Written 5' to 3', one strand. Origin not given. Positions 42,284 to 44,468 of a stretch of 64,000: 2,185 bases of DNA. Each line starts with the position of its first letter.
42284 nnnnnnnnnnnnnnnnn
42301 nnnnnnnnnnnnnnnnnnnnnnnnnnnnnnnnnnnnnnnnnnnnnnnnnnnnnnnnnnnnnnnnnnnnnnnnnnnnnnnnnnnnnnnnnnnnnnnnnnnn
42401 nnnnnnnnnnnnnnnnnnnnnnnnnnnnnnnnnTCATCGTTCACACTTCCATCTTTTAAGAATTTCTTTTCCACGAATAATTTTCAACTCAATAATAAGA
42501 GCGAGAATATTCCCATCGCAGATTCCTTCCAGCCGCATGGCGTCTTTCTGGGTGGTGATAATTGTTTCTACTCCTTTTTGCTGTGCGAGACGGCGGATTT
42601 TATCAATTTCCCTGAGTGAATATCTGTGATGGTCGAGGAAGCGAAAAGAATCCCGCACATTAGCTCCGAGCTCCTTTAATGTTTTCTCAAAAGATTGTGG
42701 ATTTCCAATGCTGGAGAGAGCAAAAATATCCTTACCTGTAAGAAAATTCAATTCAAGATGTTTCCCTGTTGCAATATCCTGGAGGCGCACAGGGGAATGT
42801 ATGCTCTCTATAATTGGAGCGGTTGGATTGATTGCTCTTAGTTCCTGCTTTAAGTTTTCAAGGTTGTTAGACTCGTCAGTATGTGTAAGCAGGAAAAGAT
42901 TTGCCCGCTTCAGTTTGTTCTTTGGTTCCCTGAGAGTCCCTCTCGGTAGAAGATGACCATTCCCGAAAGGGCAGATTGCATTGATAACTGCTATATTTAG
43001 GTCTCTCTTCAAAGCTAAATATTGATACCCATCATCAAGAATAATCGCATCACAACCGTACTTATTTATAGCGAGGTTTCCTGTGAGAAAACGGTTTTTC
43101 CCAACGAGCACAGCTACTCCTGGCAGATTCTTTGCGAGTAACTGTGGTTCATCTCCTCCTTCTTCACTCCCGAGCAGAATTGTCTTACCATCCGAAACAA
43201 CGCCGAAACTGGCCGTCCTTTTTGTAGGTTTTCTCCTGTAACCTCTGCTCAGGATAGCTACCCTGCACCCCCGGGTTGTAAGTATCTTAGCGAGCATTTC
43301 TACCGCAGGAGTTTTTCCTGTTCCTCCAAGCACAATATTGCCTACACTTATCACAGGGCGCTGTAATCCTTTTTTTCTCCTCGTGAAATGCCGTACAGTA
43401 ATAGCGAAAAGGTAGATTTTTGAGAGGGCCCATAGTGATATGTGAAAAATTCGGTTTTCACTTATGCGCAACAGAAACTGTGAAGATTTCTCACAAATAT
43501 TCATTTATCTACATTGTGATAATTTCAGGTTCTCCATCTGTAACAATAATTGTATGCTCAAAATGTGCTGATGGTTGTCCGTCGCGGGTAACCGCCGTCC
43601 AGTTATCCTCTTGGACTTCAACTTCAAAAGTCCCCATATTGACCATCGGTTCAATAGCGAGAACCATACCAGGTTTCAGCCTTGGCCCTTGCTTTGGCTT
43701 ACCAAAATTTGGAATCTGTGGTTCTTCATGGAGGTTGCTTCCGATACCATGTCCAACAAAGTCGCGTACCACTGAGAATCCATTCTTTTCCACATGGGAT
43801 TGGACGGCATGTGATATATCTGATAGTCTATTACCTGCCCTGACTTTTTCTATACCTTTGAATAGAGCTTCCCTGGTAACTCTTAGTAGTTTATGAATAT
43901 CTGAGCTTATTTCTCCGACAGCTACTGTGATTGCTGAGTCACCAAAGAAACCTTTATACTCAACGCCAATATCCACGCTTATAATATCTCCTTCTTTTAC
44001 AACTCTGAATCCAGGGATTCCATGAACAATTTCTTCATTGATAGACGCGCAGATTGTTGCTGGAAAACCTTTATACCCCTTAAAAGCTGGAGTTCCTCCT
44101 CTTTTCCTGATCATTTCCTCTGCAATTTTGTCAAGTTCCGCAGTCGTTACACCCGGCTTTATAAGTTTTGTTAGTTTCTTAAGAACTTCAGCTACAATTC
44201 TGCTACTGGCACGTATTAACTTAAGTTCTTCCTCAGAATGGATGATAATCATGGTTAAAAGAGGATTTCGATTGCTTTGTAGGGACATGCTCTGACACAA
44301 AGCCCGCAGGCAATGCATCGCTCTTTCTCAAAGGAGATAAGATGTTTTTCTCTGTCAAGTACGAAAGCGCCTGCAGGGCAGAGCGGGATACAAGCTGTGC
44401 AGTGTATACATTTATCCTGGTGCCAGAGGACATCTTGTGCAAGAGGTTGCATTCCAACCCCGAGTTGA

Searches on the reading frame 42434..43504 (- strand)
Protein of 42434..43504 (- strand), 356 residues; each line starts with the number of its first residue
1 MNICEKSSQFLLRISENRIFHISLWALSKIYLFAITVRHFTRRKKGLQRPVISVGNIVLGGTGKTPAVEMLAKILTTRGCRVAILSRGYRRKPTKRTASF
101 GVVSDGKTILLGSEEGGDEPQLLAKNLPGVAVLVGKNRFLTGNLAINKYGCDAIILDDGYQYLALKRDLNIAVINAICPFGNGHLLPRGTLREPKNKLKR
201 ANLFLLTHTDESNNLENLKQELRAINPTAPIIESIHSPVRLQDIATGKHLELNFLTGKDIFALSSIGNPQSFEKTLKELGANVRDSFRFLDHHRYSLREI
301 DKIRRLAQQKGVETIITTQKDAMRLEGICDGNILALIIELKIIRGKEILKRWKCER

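Call 49: search_protein_families(library=pfam, proteins=[window:42434-43504:-], max_evalue=0.00001)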
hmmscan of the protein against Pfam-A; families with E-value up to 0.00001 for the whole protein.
window:42434-43504:- (356 aa): 1 family
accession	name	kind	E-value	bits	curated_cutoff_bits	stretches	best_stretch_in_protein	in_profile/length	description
PF02606.20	LpxK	-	6.8e-81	272.4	27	1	21-344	2-315/328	Tetraacyldisaccharide-1-P 4'-kinase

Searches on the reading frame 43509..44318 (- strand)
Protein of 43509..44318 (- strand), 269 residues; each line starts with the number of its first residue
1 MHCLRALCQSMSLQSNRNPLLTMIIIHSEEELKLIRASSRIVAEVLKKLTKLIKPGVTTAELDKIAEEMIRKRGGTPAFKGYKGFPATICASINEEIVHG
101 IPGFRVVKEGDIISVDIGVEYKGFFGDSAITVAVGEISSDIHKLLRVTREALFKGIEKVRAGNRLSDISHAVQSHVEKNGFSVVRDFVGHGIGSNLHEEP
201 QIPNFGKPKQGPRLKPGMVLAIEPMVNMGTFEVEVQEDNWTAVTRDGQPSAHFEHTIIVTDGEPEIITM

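Call 49: search_protein_families(library=pfam, proteins=[window:43509-44318:-], max_evalue=0.00001)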
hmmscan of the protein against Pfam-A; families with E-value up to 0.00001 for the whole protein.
window:43509-44318:- (269 aa): 1 family
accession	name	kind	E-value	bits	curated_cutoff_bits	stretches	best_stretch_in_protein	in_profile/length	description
PF00557.29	Peptidase_M24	-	1.5e-55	188.6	23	1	34-261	2-208/208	Metallopeptidase family M24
